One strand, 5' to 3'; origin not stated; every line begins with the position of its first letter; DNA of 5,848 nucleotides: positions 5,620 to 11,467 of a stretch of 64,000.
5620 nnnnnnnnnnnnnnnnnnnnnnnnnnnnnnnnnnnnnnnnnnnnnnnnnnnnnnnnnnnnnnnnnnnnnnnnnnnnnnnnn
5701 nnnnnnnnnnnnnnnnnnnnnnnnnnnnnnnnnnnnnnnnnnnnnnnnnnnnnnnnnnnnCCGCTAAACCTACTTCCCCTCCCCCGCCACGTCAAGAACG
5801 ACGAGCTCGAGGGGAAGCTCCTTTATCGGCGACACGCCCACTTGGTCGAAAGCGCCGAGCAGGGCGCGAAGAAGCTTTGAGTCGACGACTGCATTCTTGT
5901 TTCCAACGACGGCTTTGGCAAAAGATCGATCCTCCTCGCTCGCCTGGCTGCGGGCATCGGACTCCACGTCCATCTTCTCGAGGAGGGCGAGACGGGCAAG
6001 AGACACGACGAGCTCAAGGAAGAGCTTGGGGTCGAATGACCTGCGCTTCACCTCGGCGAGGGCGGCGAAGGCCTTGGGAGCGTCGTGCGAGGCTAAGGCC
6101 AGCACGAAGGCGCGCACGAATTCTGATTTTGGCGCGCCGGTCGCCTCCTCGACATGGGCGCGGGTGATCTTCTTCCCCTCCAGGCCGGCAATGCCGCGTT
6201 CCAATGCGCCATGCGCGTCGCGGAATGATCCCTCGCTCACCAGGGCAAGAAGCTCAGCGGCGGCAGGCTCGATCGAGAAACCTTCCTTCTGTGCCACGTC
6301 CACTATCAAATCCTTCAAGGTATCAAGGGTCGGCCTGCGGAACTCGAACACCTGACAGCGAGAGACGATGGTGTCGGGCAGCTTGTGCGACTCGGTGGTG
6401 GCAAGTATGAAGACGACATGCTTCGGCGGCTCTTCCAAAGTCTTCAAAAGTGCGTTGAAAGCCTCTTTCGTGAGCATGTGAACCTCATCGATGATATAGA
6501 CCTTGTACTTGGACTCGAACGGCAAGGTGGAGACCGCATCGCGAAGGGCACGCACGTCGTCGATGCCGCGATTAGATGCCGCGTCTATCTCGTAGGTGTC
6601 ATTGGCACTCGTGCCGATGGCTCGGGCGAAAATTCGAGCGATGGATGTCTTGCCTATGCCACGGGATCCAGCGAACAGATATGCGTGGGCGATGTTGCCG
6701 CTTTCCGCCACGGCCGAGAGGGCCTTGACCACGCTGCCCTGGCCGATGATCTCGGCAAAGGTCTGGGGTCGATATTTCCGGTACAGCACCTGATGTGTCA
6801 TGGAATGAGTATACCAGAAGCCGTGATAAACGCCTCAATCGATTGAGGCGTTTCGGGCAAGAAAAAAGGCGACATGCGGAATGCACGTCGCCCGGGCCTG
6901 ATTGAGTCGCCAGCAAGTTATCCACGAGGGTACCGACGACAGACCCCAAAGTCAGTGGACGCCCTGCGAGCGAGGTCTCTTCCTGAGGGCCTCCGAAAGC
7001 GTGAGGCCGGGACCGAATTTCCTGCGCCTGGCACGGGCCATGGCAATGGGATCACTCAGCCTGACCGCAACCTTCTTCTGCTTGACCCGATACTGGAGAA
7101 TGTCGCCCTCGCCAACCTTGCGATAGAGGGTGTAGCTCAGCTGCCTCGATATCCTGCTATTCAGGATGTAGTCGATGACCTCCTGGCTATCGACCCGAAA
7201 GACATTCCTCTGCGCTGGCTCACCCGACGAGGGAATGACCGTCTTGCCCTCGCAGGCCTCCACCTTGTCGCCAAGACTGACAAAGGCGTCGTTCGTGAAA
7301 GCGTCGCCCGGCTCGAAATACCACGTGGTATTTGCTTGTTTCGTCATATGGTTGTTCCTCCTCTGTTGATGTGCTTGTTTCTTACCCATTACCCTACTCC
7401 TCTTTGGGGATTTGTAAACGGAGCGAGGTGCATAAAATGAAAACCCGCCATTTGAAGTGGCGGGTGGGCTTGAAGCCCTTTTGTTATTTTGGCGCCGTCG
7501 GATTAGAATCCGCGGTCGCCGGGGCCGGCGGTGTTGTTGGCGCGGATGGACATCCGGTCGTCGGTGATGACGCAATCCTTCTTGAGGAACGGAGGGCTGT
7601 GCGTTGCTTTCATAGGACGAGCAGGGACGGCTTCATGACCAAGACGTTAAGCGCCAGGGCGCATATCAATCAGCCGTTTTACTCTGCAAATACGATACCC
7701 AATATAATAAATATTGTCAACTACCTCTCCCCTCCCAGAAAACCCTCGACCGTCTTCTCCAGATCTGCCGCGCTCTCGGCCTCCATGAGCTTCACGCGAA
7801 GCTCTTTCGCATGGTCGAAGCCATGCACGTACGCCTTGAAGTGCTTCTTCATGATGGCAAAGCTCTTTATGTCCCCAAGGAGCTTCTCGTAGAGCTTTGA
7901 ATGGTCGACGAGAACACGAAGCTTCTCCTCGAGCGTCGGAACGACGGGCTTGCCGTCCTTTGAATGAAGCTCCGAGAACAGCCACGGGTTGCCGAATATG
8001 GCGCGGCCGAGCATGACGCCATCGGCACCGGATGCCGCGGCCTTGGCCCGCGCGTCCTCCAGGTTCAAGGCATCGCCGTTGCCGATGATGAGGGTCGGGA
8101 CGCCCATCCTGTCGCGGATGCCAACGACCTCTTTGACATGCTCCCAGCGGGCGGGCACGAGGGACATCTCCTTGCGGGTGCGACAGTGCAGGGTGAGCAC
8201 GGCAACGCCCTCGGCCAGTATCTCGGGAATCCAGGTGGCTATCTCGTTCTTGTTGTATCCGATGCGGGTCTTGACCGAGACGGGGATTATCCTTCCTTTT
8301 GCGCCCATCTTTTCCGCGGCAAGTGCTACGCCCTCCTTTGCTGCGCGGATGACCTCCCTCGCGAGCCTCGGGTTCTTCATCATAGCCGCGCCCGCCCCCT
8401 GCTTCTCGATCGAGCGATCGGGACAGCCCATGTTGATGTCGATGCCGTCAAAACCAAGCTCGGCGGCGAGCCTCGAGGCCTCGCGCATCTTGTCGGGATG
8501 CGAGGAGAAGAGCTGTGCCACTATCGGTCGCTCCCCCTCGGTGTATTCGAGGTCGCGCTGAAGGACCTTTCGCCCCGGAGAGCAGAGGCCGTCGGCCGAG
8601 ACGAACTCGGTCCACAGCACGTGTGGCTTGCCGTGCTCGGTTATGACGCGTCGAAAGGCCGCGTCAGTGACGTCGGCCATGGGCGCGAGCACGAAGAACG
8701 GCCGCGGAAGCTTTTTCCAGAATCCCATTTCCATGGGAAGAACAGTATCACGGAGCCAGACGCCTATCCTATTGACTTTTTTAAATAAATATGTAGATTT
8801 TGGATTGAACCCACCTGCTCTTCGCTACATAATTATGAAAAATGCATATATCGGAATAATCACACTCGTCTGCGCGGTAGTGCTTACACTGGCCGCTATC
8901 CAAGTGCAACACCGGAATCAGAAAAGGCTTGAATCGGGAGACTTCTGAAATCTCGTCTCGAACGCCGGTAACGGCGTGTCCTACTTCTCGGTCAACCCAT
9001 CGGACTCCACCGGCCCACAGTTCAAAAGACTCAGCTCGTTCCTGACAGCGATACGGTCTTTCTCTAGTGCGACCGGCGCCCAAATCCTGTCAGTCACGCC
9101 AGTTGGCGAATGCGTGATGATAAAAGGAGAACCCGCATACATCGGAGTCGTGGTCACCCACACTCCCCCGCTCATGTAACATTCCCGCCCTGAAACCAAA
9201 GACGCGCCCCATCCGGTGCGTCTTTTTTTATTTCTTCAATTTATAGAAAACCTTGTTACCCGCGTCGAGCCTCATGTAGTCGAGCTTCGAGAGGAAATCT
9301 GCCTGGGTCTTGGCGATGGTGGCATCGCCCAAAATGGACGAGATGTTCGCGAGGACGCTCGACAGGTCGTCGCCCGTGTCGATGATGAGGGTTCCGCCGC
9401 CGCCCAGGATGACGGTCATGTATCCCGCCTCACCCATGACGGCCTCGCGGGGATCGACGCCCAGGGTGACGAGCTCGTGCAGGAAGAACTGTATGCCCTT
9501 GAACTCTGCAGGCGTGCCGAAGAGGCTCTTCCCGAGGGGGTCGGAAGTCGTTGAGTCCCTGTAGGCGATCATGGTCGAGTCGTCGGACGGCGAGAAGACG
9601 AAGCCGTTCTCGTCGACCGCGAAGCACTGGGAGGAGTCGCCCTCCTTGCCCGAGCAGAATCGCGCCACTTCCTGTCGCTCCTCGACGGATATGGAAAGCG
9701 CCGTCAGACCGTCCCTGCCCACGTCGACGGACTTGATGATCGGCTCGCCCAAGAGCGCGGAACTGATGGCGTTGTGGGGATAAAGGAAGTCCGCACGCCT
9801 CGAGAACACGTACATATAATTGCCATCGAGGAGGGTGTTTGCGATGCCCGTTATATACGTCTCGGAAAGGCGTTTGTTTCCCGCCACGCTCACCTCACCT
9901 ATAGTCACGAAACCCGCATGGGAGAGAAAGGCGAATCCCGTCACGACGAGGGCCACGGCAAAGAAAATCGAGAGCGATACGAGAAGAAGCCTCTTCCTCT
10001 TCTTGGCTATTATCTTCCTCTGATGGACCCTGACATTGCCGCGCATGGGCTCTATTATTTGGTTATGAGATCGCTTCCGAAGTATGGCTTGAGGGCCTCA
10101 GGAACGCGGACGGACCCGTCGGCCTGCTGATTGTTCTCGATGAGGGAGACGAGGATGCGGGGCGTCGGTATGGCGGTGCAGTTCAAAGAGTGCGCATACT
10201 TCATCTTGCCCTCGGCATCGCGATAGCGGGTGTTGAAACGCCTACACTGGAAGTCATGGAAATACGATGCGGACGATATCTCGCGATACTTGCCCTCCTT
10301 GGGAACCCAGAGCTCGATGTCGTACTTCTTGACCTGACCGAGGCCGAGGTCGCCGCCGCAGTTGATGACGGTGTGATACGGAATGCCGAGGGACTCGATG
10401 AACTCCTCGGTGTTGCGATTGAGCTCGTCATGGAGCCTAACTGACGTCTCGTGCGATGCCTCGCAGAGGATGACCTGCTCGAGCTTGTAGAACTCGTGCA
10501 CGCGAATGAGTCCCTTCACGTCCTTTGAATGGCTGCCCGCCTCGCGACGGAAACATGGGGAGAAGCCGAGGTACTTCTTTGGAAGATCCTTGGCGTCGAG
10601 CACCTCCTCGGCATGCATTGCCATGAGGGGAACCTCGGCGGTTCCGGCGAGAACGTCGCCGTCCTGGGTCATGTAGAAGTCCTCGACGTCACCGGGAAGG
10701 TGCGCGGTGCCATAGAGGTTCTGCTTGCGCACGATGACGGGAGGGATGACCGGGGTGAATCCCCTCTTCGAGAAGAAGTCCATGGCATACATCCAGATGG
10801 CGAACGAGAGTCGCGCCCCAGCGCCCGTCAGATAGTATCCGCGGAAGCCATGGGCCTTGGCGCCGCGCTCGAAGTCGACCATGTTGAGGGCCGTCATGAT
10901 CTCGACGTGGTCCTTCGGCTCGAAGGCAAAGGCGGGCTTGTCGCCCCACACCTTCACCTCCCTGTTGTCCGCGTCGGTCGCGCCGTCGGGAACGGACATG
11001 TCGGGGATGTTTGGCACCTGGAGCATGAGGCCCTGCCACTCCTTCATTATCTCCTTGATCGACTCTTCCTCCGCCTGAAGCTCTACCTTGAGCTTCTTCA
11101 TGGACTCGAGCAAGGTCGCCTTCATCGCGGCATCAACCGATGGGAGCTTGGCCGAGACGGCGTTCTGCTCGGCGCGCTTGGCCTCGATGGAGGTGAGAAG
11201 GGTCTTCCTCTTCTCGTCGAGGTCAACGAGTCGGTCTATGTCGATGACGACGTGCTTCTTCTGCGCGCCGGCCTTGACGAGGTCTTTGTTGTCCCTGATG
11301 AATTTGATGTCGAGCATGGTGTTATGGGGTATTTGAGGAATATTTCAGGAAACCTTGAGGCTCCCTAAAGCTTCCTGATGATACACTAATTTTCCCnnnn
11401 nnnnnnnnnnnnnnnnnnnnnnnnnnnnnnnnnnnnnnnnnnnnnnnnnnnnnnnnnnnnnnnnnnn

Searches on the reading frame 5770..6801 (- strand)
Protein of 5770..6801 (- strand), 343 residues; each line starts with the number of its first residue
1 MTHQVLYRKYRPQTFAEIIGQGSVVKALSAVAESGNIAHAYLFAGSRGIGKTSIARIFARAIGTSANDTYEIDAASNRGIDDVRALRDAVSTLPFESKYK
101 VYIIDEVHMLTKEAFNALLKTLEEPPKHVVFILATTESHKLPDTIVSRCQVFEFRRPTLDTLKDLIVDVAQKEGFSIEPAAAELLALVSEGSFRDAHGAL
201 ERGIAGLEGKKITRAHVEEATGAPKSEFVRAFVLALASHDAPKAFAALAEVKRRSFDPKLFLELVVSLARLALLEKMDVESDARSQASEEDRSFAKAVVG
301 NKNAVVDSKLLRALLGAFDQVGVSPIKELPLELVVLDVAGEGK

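Call 16: search_protein_families(library=pfam, proteins=[window:5770-6801:-], max_evalue=0.001)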
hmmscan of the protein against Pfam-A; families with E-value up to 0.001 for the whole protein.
window:5770-6801:- (343 aa): 10 families
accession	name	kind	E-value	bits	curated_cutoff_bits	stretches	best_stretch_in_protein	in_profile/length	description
PF13177.12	DNA_pol3_delta2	-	8.5e-36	123.8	27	2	77-156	80-159/161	DNA polymerase III, delta subunit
PF00004.35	AAA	-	2.1e-13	51.3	21.2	1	42-152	2-126/131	ATPase family associated with various cellular activities (AAA)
PF05496.18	RuvB_N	-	3.4e-08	33.8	27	1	11-124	2-110/159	Holliday junction DNA helicase RuvB P-loop domain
PF13401.12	AAA_22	-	9.2e-06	26.4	27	1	51-137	47-124/130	AAA domain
PF13479.12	AAA_24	-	9.5e-06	26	27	0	42-115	6-81/195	AAA domain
PF07728.20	AAA_5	-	3.8e-05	24.2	22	1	42-125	3-93/139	AAA domain (dynein-related subfamily)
PF06068.19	TIP49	-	4.4e-05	23.2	23.8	0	101-136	277-311/347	TIP49 P-loop domain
PF13173.12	AAA_14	-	5.1e-05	23.7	27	1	40-141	4-103/129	AAA domain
PF22608.2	DNAX_ATPase_lid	-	0.00018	21.7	27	1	168-196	8-36/49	DNA polymerase III clamp loader subunit, ATPase lid domain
PF01078.27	Mg_chelatase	-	0.00085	19.2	20.3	0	15-97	2-80/207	Magnesium chelatase, subunit ChlI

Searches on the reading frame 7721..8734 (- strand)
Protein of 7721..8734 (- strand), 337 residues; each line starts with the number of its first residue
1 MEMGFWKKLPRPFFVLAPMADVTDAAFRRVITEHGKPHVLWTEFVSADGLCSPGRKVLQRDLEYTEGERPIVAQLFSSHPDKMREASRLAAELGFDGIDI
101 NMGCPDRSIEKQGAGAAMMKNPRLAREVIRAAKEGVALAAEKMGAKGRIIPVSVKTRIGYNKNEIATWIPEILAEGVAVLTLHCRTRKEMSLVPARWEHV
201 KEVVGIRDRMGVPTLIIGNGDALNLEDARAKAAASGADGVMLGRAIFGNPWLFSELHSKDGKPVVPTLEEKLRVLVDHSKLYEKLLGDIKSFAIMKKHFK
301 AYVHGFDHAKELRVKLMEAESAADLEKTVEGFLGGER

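Call 16: search_protein_families(library=pfam, proteins=[window:7721-8734:-], max_evalue=0.001)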
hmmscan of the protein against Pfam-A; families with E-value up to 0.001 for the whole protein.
window:7721-8734:- (337 aa): 1 family
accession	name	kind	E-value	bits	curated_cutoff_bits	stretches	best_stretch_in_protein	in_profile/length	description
PF01207.24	Dus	-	4.3e-66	223.6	20.4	1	16-329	2-302/311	Dihydrouridine synthase (Dus)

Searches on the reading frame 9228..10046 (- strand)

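Call 16: search_protein_families(library=pfam, proteins=[window:9228-10046:-], max_evalue=0.001)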
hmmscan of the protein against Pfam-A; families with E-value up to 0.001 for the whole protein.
window:9228-10046:- (272 aa): 1 family
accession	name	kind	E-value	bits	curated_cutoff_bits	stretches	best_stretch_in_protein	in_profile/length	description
PF08478.15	POTRA_1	-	1.6e-05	25.5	23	1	49-124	3-69/69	POTRA domain, FtsQ-type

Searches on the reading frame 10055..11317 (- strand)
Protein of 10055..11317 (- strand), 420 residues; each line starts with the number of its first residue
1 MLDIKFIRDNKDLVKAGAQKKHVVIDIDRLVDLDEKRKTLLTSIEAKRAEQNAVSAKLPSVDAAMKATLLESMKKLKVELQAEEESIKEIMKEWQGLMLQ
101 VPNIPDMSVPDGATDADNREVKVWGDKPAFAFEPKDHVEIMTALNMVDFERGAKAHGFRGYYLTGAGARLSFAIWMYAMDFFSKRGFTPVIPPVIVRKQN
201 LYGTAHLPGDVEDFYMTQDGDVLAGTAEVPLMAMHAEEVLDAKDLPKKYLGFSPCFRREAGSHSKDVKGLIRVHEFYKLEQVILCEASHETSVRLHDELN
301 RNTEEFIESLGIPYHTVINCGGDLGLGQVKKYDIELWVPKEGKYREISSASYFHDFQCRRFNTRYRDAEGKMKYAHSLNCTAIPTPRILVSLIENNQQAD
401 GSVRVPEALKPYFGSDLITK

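Call 15: search_protein_families(library=pfam, proteins=[window:10055-11317:-], max_evalue=0.001)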
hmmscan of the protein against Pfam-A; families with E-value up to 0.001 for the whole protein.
window:10055-11317:- (420 aa): 2 families
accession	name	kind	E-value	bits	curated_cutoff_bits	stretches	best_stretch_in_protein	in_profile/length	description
PF00587.30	tRNA-synt_2b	-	2.4e-32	112.9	29.3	1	222-396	12-179/179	tRNA synthetase class II core domain (G, H, P, S and T)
PF02403.27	Seryl_tRNA_N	-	7.9e-21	74.8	28.2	1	1-105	1-108/108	Seryl-tRNA synthetase N-terminal domain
